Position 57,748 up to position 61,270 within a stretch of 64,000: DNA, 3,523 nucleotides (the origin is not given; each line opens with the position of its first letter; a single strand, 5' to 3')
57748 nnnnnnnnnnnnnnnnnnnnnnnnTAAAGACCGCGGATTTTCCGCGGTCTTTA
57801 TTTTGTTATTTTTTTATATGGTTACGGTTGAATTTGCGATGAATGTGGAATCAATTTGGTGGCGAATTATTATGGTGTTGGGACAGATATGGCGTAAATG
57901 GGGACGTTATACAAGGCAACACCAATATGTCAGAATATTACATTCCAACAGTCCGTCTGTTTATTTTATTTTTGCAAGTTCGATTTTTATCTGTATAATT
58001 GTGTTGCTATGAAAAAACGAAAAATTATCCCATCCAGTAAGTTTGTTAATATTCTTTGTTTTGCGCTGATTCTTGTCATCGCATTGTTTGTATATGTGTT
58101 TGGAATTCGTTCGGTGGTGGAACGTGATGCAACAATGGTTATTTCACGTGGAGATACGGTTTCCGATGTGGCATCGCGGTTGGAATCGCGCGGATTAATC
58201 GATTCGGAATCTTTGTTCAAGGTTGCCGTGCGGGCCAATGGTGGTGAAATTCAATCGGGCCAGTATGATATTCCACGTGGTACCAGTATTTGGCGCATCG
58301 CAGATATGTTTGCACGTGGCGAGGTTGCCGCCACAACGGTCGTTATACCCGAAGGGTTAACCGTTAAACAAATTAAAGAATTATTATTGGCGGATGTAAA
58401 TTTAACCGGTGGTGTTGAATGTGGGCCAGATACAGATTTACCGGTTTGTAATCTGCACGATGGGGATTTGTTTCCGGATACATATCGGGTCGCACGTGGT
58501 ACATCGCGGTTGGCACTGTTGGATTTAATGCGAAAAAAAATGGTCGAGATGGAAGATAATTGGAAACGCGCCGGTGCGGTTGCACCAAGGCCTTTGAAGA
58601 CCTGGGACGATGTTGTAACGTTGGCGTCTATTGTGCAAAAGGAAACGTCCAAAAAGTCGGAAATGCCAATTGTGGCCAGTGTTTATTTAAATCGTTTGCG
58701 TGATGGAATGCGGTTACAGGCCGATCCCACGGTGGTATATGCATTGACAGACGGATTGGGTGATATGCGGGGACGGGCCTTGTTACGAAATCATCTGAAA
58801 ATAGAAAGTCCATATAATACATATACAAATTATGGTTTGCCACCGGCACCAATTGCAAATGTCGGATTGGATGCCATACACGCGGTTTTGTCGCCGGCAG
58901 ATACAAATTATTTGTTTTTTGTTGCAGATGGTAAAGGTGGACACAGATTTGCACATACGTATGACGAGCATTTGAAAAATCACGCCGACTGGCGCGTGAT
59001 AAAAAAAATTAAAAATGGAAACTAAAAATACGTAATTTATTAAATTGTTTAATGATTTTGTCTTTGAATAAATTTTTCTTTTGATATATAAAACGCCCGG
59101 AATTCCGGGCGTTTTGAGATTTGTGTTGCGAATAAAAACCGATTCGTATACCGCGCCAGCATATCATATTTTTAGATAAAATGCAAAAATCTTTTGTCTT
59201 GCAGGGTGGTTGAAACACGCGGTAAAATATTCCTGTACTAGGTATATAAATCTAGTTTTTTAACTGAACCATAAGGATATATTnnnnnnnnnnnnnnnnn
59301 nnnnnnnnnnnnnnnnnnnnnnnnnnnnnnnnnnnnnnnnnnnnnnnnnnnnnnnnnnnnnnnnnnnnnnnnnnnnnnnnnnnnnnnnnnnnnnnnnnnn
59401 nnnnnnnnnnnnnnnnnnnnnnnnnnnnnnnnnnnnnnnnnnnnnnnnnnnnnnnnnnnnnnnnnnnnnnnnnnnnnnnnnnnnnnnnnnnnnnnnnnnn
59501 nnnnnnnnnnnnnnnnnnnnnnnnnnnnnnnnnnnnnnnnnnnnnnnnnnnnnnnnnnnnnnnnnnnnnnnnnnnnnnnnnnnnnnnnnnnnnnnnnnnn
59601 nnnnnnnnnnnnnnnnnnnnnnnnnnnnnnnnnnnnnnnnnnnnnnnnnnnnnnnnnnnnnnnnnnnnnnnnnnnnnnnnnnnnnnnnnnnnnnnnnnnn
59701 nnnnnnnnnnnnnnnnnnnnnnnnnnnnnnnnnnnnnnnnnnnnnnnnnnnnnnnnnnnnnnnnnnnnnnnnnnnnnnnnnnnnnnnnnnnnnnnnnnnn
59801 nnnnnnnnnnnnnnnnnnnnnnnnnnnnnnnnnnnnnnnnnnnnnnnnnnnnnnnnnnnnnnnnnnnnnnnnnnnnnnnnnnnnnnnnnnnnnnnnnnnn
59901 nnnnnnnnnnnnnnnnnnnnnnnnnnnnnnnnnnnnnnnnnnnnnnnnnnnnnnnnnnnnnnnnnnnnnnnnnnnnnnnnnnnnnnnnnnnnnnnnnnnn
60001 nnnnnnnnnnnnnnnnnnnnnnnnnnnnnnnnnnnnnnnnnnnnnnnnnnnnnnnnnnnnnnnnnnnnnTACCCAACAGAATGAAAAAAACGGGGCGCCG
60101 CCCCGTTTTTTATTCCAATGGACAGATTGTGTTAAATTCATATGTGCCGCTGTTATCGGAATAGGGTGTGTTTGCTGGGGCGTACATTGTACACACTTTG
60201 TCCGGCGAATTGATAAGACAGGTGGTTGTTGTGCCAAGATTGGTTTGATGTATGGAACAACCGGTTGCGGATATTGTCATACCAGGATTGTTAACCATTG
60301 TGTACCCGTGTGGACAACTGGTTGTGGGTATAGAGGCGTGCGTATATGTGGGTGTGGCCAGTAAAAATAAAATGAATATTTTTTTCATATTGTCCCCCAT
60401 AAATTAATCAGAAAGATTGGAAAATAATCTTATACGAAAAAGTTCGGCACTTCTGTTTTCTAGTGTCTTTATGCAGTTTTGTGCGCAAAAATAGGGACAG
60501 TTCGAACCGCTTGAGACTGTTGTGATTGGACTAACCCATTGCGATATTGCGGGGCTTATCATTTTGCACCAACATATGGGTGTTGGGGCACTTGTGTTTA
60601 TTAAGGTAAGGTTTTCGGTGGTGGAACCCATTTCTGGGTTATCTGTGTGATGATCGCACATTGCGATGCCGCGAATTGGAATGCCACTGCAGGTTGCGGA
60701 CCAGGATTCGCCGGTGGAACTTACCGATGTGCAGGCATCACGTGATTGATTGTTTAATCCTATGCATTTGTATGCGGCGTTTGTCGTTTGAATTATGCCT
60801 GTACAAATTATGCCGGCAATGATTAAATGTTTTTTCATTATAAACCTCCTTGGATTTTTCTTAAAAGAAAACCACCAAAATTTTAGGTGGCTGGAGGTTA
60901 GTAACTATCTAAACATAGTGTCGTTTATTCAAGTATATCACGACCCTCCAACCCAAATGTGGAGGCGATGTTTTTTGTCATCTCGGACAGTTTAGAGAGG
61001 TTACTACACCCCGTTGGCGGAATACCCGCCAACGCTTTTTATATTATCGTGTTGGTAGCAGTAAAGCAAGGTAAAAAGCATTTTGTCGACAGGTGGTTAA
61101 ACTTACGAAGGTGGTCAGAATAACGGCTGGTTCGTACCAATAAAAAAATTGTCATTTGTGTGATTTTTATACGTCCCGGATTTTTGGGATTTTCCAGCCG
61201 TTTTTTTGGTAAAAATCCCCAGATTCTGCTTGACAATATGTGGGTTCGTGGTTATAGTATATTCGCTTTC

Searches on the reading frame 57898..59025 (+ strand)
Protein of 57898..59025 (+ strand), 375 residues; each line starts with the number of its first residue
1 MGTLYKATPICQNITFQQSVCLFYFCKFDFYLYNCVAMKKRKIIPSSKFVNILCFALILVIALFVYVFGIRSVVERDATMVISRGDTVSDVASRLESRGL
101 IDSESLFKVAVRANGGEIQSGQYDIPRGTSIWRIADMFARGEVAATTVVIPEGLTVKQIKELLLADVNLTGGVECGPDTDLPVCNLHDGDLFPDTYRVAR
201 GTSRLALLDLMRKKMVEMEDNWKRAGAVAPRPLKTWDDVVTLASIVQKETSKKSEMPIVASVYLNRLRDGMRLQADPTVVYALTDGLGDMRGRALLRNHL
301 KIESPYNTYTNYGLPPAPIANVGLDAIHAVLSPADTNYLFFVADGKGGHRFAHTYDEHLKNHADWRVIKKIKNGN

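Call 83: search_protein_families(library=pfam, max_evalue=0.001, proteins=[window:57898-59025:+])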
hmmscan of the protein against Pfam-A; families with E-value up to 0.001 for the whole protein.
window:57898-59025:+ (375 aa): 1 family
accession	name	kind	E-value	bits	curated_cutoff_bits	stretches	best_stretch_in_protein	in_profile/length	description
PF02618.21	YceG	-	2.2e-80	270.5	32.4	1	81-362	2-273/275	YceG-like family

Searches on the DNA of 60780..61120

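Call 8: search_rna_families(source=window, start=60780, end=61120, threshold=evalue, max_evalue=10, show_alignments=3)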
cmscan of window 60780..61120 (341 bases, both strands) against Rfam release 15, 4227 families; matches with E-value up to 10: 4.
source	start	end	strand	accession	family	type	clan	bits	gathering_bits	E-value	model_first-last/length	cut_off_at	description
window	60818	60890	+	RF02822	Srn266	Gene; sRNA;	-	22.2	63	0.21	1-112/112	no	Streptococcus RNA 266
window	60857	60919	-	RF02362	Yfr10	Gene; sRNA;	-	21.7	43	0.56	1-78/78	no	Cyanobacterial functional RNA 10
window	60822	60871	-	RF00515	PyrR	Cis-reg;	-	19.7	54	1.8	1-115/115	no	PyrR binding site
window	60970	61042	+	RF03534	sRNA71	Gene; sRNA;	-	17.4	50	4.5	1-104/104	no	Staphylococcus sRNA71 small RNA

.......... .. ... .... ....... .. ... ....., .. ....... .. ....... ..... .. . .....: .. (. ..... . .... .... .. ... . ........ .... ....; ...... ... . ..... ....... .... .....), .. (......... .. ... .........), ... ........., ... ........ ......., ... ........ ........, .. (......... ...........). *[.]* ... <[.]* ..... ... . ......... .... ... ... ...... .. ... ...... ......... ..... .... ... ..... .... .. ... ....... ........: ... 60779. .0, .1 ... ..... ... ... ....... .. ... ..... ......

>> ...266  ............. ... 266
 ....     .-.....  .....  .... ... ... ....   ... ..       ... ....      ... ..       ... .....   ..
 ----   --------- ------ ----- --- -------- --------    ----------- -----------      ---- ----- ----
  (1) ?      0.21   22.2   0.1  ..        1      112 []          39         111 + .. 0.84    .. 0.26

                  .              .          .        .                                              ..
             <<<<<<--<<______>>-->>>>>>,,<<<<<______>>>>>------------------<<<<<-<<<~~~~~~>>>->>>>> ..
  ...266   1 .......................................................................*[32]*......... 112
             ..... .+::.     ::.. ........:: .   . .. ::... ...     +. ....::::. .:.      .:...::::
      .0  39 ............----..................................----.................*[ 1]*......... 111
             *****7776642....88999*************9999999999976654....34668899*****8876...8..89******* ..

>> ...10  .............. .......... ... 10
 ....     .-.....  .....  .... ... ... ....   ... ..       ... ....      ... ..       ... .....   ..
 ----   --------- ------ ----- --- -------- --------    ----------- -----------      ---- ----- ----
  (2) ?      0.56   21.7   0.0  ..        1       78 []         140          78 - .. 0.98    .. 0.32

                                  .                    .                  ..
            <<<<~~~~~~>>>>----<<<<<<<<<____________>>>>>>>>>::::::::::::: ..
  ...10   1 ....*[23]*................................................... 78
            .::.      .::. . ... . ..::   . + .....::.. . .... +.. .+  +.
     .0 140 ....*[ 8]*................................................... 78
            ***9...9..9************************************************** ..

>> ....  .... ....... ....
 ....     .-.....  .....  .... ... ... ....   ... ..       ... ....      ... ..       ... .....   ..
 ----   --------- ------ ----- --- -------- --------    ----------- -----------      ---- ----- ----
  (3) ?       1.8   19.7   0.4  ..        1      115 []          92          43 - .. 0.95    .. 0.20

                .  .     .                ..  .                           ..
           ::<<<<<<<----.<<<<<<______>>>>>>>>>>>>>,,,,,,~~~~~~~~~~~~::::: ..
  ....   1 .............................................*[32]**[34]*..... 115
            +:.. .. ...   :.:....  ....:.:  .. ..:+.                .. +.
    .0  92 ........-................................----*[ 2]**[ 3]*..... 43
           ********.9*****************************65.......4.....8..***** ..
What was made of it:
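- Closest known: Protein-dependent antitermination leaders. Different: The PyrR model scores 19.7 bits against a cutoff of 54 (call 8).
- Closest known: Rfam RF02221 sRNA-Xcc1. Different: Copy 3 gives no such hit (call 8).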
